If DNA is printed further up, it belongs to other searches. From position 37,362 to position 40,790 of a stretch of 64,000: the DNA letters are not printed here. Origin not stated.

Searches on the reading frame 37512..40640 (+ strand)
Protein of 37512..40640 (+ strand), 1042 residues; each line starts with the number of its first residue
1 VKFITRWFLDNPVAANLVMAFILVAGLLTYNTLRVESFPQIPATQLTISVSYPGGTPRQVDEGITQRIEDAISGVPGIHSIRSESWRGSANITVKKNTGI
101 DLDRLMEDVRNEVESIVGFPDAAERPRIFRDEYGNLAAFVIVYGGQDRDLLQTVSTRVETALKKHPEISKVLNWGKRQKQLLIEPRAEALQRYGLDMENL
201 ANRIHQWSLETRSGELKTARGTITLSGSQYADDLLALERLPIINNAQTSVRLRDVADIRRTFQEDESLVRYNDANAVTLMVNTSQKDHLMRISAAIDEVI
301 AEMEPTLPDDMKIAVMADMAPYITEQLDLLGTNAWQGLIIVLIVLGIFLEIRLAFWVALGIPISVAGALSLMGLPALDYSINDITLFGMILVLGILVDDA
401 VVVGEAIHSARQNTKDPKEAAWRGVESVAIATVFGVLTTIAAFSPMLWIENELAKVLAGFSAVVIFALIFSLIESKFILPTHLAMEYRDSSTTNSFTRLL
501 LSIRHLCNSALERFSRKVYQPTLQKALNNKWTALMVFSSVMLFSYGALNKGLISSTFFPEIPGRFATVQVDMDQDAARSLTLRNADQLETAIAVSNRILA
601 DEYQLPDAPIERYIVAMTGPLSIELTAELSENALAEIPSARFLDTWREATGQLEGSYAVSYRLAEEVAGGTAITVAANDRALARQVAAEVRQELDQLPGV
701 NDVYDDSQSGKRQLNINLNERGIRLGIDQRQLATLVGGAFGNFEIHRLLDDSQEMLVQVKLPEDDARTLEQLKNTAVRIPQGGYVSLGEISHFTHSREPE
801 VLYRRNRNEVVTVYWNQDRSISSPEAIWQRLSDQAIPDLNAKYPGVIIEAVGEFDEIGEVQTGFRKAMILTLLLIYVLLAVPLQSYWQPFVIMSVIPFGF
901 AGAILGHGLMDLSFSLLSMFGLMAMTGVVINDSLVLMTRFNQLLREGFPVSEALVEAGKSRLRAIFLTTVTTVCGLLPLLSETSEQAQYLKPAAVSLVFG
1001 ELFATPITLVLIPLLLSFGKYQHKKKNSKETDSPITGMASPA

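Call 75: search_protein_families(library=pfam, proteins=[window:37512-40640:+], max_evalue=0.00001)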
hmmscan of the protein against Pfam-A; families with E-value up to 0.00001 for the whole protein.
window:37512-40640:+ (1042 aa): 2 families
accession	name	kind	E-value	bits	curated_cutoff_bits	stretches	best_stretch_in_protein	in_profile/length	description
PF00873.25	ACR_tran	-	8.4e-145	484.4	28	1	5-1015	2-1016/1021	AcrB/AcrD/AcrF family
PF02355.23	SecD_SecF_C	-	7.2e-09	35.8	20.5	0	332-481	31-181/189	Protein export membrane protein SecD/SecF, C-terminal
